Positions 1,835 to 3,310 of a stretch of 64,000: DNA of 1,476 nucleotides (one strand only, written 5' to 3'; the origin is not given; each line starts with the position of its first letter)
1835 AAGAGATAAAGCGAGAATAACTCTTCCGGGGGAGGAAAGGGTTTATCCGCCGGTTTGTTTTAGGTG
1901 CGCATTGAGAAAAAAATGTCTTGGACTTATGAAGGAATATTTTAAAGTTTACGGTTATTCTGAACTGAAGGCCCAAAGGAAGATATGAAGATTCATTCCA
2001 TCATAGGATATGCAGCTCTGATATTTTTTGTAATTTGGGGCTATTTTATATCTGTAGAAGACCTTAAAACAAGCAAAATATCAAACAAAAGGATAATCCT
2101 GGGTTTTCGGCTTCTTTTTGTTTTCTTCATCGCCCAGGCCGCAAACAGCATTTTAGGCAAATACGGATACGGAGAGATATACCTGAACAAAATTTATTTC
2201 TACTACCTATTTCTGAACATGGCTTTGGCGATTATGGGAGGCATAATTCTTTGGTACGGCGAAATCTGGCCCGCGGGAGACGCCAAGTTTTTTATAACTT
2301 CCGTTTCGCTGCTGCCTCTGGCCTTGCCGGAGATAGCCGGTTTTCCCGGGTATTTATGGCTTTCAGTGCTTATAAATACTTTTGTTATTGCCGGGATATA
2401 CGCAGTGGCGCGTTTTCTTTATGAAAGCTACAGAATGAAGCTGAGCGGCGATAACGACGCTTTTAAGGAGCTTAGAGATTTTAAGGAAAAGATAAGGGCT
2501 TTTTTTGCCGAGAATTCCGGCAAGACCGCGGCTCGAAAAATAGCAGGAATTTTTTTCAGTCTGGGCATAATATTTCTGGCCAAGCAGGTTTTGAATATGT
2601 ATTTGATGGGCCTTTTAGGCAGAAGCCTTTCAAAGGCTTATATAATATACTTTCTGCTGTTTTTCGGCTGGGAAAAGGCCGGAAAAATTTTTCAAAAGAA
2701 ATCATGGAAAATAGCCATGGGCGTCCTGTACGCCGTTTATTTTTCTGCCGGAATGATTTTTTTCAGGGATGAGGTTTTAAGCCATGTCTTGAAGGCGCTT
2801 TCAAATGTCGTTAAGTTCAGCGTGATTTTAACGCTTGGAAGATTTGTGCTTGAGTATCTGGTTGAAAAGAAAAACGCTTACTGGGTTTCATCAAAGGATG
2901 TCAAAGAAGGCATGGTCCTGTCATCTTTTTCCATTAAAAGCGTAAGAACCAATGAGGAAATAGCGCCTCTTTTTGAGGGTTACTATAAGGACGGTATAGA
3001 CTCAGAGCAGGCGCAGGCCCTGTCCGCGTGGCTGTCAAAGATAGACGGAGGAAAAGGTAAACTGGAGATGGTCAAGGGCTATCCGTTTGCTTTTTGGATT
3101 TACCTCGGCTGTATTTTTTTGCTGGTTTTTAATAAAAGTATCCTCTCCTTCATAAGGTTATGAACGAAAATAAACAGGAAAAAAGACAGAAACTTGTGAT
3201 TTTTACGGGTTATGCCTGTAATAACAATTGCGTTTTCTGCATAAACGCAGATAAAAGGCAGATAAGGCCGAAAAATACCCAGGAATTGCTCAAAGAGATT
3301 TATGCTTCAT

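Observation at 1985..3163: A24 (prepilin-peptidase-type) aspartyl protease signature in a 392-aa membrane protein embedded in the radical SAM operon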

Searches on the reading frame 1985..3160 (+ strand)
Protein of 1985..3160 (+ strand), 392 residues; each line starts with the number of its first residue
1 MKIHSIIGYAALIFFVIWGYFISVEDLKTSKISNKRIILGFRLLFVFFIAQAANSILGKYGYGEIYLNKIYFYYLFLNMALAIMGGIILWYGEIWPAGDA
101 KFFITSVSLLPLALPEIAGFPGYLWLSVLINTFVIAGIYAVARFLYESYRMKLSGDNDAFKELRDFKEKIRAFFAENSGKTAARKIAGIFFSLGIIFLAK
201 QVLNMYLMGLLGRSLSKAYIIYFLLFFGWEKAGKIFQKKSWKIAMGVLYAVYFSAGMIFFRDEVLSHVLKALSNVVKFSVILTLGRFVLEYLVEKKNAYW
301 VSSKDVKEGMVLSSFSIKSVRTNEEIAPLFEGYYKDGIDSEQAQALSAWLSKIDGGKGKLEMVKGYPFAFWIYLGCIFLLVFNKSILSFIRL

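Call 3: search_protein_families(library=pfam, proteins=[window:1985-3160:+], max_evalue=1)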
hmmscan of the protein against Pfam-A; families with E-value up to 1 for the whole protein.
window:1985-3160:+ (392 aa): 2 families
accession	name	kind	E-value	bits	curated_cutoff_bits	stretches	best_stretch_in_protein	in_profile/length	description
PF01478.23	Peptidase_A24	-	0.0072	17.2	26.5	1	13-141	1-104/104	Type IV leader peptidase family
PF11071.14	Nuc_deoxyri_tr3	-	0.085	13.4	23.2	1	238-276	84-122/140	Nucleoside 2-deoxyribosyltransferase YtoQ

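Call 4: search_protein_families(library=ncbifam, proteins=[window:1985-3160:+], max_evalue=1)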
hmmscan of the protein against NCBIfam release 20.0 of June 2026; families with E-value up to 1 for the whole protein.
window:1985-3160:+ (392 aa): 1 family
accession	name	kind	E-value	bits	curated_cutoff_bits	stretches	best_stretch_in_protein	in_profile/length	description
TIGR03646.1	YtoQ_fam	subfamily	0.14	12.2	155.35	1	239-277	88-126/144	YtoQ family protein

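Call 5: find_homologous_proteins(query=window:1985-3160:+, max_evalue=0.001)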
Query window:1985-3160:+ (392 aa): 21 proteins with E <= 0.001 among 7705 candidates.
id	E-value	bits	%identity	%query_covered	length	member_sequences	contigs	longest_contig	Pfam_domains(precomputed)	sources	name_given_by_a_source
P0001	1.6e-248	842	100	100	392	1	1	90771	-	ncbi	-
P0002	1.4e-210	718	82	100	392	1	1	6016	-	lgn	-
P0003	1.5e-184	632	72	100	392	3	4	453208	-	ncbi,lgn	ncbi:MAG: hypothetical protein AB1637_03575 [Elusimicrobiota bacterium]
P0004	7.7e-163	560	64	100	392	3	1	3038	-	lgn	-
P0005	3.0e-162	558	65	95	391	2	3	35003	-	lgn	-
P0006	1.4e-121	425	50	100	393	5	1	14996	-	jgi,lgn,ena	jgi:hypothetical protein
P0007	1.3e-93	333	41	100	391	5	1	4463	-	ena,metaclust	metaclust:\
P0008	4.0e-75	272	40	97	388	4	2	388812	-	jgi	jgi:hypothetical protein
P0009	2.2e-74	269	39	97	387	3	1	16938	-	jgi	-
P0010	3.6e-72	262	39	97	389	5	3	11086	-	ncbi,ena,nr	ncbi:MAG: hypothetical protein KAR84_08530 [Elusimicrobiales bacterium]|nr:hypothetical protein [Elu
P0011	1.2e-68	250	36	98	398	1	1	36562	-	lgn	-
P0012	4.3e-68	249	38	99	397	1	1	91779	-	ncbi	-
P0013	9.3e-68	247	36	100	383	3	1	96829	-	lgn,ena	-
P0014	1.2e-66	244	36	97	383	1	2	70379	-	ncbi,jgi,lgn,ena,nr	ncbi:MAG TPA: hypothetical protein DCL44_04925 [Elusimicrobia bacterium]|nr:hypothetical protein [El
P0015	8.1e-65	238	36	97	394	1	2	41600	-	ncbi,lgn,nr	ncbi:MAG: hypothetical protein HY746_01805 [Elusimicrobia bacterium]|nr:hypothetical protein [Elusim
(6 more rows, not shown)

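Call 6: search_solved_structures(query=window:1985-3160:+, max_evalue=10, show_alignments=2)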
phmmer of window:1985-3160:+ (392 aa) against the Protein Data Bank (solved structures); distinct sequences matched with E-value up to 10: 1.
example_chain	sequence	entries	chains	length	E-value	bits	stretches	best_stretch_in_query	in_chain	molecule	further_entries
8of6_A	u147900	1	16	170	0.087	15.3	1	238-284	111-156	YtoQ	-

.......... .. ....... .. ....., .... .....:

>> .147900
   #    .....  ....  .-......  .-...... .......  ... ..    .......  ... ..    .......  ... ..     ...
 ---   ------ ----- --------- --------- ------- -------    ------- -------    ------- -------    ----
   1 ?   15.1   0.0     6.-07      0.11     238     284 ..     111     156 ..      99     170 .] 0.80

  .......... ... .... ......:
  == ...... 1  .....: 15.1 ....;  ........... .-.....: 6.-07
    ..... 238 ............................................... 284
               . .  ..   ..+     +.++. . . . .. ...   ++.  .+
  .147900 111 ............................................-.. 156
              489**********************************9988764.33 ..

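Call 8: search_solved_structures(query=A1, max_evalue=10, show_alignments=3)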
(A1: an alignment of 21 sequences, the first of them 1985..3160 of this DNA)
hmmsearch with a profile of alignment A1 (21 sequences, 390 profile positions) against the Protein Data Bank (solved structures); distinct sequences matched with E-value up to 10: 3.
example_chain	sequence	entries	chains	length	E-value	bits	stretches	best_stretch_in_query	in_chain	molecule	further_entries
4qnc_A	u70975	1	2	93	0.15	14.4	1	186-259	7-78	chemical transport protein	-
5uhs_A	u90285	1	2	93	0.18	14.1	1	186-259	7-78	Sugar transporter SemiSWEET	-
2qez_A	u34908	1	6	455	2.2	10.5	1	302-361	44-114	Ethanolamine ammonia-lyase heavy chain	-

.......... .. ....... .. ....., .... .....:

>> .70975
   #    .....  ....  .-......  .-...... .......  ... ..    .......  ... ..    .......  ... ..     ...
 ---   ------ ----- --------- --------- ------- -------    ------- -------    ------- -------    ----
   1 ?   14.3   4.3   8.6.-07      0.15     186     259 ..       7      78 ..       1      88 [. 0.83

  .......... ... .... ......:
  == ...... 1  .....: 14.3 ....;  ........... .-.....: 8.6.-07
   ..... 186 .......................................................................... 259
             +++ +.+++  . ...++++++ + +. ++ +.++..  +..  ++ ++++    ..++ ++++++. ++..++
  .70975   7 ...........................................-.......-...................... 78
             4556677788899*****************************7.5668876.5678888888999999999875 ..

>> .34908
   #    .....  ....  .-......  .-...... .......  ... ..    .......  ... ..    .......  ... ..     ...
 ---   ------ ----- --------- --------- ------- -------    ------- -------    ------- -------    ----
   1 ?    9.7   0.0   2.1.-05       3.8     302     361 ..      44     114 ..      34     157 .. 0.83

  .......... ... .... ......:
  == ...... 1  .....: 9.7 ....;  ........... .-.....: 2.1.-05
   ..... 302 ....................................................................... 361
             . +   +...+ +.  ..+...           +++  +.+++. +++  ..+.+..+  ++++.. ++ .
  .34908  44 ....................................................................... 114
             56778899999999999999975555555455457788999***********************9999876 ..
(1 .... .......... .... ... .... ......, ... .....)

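Call 9: search_protein_families(library=pfam, alignment_id=A1, max_evalue=1)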
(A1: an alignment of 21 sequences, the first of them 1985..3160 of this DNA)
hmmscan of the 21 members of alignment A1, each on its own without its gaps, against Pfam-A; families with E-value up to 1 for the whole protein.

A. member 1, window:1985-3160:+ (392 aa): 2 families
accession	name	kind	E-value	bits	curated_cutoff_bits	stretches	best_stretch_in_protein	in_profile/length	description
PF01478.23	Peptidase_A24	-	0.0072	17.2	26.5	1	13-141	1-104/104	Type IV leader peptidase family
PF11071.14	Nuc_deoxyri_tr3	-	0.085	13.4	23.2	1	238-276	84-122/140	Nucleoside 2-deoxyribosyltransferase YtoQ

B. families by the number of members that match (of 21 scanned): 9 families
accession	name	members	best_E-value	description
PF01478.23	Peptidase_A24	8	2.8e-05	Type IV leader peptidase family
PF02535.28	Zip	2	0.12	ZIP Zinc transporter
PF05552.17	MS_channel_1st_1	1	0.022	Mechanosensitive ion channel, conserved TM helix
PF11071.14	Nuc_deoxyri_tr3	1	0.085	Nucleoside 2-deoxyribosyltransferase YtoQ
PF09365.15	DUF2461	1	0.091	Conserved hypothetical protein (DUF2461)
PF08666.17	SAF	1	0.094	SAF domain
PF03717.20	PBP_dimer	1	0.14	Penicillin-binding Protein dimerisation domain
PF13721.11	SecD-TM1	1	0.21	SecD export protein N-terminal TM region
PF05767.17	Pox_A14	1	0.27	Poxvirus virion envelope protein A14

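Call 12: find_encoding_contigs(protein=P0001, flank=10000, max_places=3)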
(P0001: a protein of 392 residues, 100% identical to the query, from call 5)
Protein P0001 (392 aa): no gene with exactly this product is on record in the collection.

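Call 13: find_encoding_contigs(protein=P0003, flank=10000, max_places=3)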
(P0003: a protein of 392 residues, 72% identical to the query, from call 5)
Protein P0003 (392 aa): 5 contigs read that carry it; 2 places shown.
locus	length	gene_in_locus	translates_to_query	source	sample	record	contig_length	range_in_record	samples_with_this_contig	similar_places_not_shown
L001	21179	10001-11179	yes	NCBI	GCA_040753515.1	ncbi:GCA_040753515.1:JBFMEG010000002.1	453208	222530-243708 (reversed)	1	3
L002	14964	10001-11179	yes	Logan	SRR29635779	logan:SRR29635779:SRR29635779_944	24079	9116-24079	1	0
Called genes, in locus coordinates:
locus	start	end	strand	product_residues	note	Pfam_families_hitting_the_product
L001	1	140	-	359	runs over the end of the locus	PF00465:Fe-ADH (weak), PF01761:DHQ_synthase, PF24621:DHQS_C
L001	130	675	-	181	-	PF01202:SKI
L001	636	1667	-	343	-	PF01264:Chorismate_synt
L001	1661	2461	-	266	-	PF08501:Shikimate_dh_N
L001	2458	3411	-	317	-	PF00793:DAHP_synth_1, PF03102:NeuB (weak)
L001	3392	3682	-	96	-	PF01817:CM_2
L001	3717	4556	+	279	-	PF01136:Peptidase_U32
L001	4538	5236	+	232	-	-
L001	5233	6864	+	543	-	PF00391:PEP-utilizers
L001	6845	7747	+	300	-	PF04055:Radical_SAM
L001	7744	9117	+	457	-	PF13353:Fer4_12, PF04055:Radical_SAM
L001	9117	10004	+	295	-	PF04055:Radical_SAM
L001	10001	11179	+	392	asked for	-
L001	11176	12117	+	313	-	PF13353:Fer4_12 (weak), PF04055:Radical_SAM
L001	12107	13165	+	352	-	PF04055:Radical_SAM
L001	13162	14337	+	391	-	PF04055:Radical_SAM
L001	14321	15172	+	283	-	PF04055:Radical_SAM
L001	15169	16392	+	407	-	PF00155:Aminotran_1_2, PF00266:Aminotran_5, PF01053:Cys_Met_Meta_PP (faint)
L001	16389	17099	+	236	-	PF00590:TP_methylase (weak)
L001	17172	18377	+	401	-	PF01546:Peptidase_M20, PF07687:M20_dimer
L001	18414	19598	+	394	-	PF02729:OTCace_N, PF00185:OTCace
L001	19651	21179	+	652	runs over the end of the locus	PF13424:TPR_12 (faint), PF13431:TPR_17 (faint), PF00515:TPR_1 (faint), PF07719:TPR_2 (faint), PF12895:ANAPC3 (faint), PF13181:TPR_8 (faint), PF13432:TPR_16 (faint), PF14559:TPR_19, +1 more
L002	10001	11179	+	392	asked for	-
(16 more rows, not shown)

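Call 14: find_encoding_contigs(protein=P0008, flank=10000, max_places=2)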
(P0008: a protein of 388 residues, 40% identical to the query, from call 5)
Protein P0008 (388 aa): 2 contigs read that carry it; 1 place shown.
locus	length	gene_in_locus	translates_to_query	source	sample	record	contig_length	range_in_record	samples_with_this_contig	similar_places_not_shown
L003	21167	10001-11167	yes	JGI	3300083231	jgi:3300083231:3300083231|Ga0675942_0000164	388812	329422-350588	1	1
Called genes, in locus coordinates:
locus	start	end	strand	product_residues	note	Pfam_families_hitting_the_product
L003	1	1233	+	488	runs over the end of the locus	PF04055:Radical_SAM, PF13353:Fer4_12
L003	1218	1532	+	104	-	PF27806:HxsD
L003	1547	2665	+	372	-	-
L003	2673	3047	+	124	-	-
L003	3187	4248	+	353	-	PF04055:Radical_SAM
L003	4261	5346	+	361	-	PF13353:Fer4_12 (weak), PF04055:Radical_SAM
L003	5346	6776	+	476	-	PF13353:Fer4_12 (weak), PF04055:Radical_SAM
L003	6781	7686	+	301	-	PF04055:Radical_SAM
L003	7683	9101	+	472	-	PF04055:Radical_SAM, PF13353:Fer4_12 (weak)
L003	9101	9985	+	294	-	PF04055:Radical_SAM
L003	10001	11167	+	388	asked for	-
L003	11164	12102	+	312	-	PF04055:Radical_SAM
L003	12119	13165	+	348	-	PF04055:Radical_SAM, PF13353:Fer4_12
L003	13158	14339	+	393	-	PF04055:Radical_SAM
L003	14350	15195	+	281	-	PF04055:Radical_SAM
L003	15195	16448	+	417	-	PF00266:Aminotran_5, PF01053:Cys_Met_Meta_PP, PF00155:Aminotran_1_2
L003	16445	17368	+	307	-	PF04055:Radical_SAM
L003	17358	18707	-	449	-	PF04055:Radical_SAM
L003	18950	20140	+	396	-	PF01546:Peptidase_M20, PF07687:M20_dimer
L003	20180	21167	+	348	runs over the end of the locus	PF04055:Radical_SAM, PF13353:Fer4_12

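Call 15: find_encoding_contigs(protein=P0014, flank=10000, max_places=2)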
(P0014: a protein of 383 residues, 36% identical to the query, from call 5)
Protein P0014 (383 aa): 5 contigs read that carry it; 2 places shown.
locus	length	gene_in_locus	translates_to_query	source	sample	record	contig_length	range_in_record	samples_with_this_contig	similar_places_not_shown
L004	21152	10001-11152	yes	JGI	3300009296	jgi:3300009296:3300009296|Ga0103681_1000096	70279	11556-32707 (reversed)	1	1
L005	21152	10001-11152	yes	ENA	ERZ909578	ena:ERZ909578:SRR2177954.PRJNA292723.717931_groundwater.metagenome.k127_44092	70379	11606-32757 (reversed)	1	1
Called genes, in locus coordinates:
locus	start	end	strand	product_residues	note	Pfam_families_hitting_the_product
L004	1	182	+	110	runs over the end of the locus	-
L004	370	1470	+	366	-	PF04055:Radical_SAM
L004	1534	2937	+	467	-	PF13353:Fer4_12 (weak), PF04055:Radical_SAM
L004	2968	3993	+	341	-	PF04055:Radical_SAM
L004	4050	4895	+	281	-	PF01136:Peptidase_U32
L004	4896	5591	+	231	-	-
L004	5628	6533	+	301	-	PF04055:Radical_SAM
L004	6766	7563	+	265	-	PF04055:Radical_SAM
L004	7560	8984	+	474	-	PF04055:Radical_SAM, PF13353:Fer4_12 (faint)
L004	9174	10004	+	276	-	PF04055:Radical_SAM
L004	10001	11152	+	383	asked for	-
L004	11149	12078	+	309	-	PF04055:Radical_SAM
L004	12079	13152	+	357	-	PF04055:Radical_SAM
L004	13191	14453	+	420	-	PF04055:Radical_SAM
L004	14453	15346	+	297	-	PF04055:Radical_SAM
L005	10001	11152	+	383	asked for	-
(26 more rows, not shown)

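Call 16: predict_structure(alignment_id=A1)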
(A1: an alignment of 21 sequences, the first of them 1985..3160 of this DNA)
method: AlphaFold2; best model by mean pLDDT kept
length: 392 residues; sequences in the alignment: 21
mean_pLDDT: 84.9   pTM: 0.79
mean pLDDT of the five models: 84.9, 84.4, 84.5, 83.9, 83.2
residues with pLDDT >= 90: 104; 70-90: 267; 50-70: 20; < 50: 1
segments of 3 or more residues with pLDDT < 50: none
pLDDT, mean of each block of 10 residues (from residue 1): 86 95 87 90 94 91 86 91 89 86 95 89 86 88 85 81 79 71 83 88 70 63 82 84 90 87 86 88 83 79 87 86 87 81 90 83 81 93 78 46
secondary structure, 60 per line:
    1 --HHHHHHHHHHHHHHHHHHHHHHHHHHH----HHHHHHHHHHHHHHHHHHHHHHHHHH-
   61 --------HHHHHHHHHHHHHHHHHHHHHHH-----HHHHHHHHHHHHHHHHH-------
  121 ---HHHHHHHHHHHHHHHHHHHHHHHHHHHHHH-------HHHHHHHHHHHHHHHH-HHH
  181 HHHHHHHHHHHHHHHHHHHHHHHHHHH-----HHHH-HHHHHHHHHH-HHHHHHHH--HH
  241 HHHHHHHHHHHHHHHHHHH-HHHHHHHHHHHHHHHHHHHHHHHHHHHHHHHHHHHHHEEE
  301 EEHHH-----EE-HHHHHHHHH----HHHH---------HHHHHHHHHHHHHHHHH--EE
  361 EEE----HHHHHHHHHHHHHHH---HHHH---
elements in order: H3-29 H34-59 H69-91 H97-113 H124-153 H161-176 H178-207 H213-216 H218-227 H229-236 H239-259 H261-297 E298-302 H314-322 H327-330 H340-356 E359-363 H368-382 H386-389

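Call 17: search_protein_representatives(alignment_id=A1)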
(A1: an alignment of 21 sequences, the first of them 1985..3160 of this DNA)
Query: 21 sequences, 390 profile positions. Proteins with E-value up to 0.001 (for the whole library): 1355; up to 1e-10: 718; up to 1e-30: 177. The best 150 are listed.
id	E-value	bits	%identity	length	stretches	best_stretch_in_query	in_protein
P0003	3.3e-155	533.4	-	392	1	3-389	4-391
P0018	6.7e-147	506.1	-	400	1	2-389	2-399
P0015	5.5e-143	493.2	-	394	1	3-388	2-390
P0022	1.3e-141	488.6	-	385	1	3-389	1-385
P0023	8.8e-127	439.8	-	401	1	5-388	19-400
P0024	4.8e-116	404.5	-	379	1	3-387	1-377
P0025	1.9e-110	386.0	-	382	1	3-389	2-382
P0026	1.4e-107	376.6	-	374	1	20-388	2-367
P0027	7.0e-107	374.3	-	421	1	1-389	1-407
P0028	3.5e-103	362.1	-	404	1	9-389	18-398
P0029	4.3e-101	355.2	-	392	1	3-388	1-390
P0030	2.4e-94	333.0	-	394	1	7-386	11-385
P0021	2.6e-94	332.9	-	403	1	1-389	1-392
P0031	4.3e-90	319.0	-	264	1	127-388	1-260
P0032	7.8e-90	318.2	-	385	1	3-389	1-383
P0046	2.3e-67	244.2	-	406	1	6-388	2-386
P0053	4.0e-58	213.8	-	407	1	9-387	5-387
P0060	1.7e-55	205.1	-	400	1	6-388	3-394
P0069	4.4e-51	190.6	-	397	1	8-387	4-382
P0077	3.4e-49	184.4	-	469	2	4-149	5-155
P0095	3.3e-43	164.7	-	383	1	13-388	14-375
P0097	1.0e-42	163.0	-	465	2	4-283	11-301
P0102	6.3e-41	157.2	-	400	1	15-387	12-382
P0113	8.9e-40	153.4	-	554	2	4-289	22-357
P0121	5.6e-38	147.5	-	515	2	4-252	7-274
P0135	2.3e-36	142.1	-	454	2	10-144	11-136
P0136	3.4e-36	141.6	-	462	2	11-149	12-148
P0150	2.2e-34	135.6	-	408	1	4-386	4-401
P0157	1.3e-33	133.1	-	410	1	13-380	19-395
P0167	1.1e-32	130.0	-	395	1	3-388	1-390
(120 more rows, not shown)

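Call 23: fold_search(model_id=the predicted structure, library=pdb)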
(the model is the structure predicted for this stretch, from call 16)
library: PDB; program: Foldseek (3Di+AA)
matches with E <= 10: 186; with E <= 0.001: 0
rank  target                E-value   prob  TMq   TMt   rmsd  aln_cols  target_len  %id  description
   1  7a0g_BBB              5.5e-01  0.06  0.10  0.12  37.7       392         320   10  Structure of the SmhB pore of the tripartite alpha-pore forming toxin, Smh, from Serratia marcescens. (released 2021-03-31)
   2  7a0g_III              5.7e-01  0.06  0.09  0.11  38.0       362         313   11  Structure of the SmhB pore of the tripartite alpha-pore forming toxin, Smh, from Serratia marcescens. (released 2021-03-31)
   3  6grj_H                6.3e-01  0.06  0.11  0.12  37.8       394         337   12  Structure of the AhlB pore of the tripartite alpha-pore forming toxin, AHL, from Aeromonas hydrophila. (released 2019-07-03)
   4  7ocy_A                6.7e-01  0.06  0.10  0.07  26.9       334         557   13  Enterococcus faecalis EfrCD in complex with a nanobody (released 2022-05-18)
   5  6grj_E                8.1e-01  0.04  0.10  0.12  37.1       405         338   11  Structure of the AhlB pore of the tripartite alpha-pore forming toxin, AHL, from Aeromonas hydrophila. (released 2019-07-03)
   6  7a0g_DDD              8.9e-01  0.04  0.10  0.12  37.5       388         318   11  Structure of the SmhB pore of the tripartite alpha-pore forming toxin, Smh, from Serratia marcescens. (released 2021-03-31)
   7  8t3k_C                1.0e+00  0.04  0.09  0.07  28.9       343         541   14  Heterodimeric ABC transporter BmrCD in the inward-facing conformation bound to ATP: BmrCD_IF-ATP2 (released 2023-11-29)
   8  7a0g_FFF              1.1e+00  0.04  0.09  0.11  38.7       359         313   11  Structure of the SmhB pore of the tripartite alpha-pore forming toxin, Smh, from Serratia marcescens. (released 2021-03-31)
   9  4cz8_B                1.1e+00  0.06  0.14  0.14  22.8       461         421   11  Structure of the sodium proton antiporter PaNhaP from Pyrococcus abyssii at pH 8. (released 2014-12-17)
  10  8iz9                  1.2e+00  0.04  0.11  0.05  32.7       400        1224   11  cryo-EM structure of PGE1-bound hMRP4 (released 2024-04-10)
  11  5lki_A                1.3e+00  0.04  0.08  0.03  45.4       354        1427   11  Cryo-EM structure of the Tc toxin TcdA1 in its pore state (released 2016-08-31)
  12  6h2f_E                1.3e+00  0.04  0.11  0.12  35.8       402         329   11  Structure of the pre-pore AhlB of the tripartite alpha-pore forming toxin, AHL, from Aeromonas hydrophila. (released 2019-07-10)
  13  9kdc_B                1.3e+00  0.04  0.12  0.08  23.8       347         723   13  Structure of hTRPC3 in complex with Nb3-37 at 3.01 angstrom (released 2025-10-08)
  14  8wcw_A                1.3e+00  0.04  0.11  0.08  27.5       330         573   13  Cryo-EM structure of MsRv1273c/72c from Mycobacterium smegmatis in the IFapo state (released 2025-03-26)
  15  6h2f_H                1.5e+00  0.03  0.10  0.11  38.1       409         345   12  Structure of the pre-pore AhlB of the tripartite alpha-pore forming toxin, AHL, from Aeromonas hydrophila. (released 2019-07-10)
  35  7n98                  2.9e+00  0.02  0.12  0.10  24.9       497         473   10  Cryo-EM structure of MFSD2A (released 2021-08-04)
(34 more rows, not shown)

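Call 29: search_protein_families(library=pfam, alignment_id=A2, max_evalue=0.01)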
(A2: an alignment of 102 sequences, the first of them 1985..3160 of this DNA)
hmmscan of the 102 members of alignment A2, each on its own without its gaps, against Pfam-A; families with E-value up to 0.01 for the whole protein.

A. member 1, window:1985-3160:+ (392 aa): 1 family
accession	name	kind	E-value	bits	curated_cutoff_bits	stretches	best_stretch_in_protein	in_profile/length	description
PF01478.23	Peptidase_A24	-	0.0072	17.2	26.5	1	13-141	1-104/104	Type IV leader peptidase family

B. families by the number of members that match (of 102 scanned): 7 families
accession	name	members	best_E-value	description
PF01478.23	Peptidase_A24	48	7.5e-09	Type IV leader peptidase family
PF06819.16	Arc_PepC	1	0.0012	Archaeal Peptidase A24 C-terminal Domain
PF20967.2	MASE7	1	0.0012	MASE7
PF20040.4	DUF6442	1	0.0024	Family of unknown function (DUF6442)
PF05656.20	DUF805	1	0.0039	Protein of unknown function (DUF805)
PF16220.10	DUF4880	1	0.0068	Domain of unknown function (DUF4880)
PF04247.17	SirB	1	0.0083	Invasion gene expression up-regulator, SirB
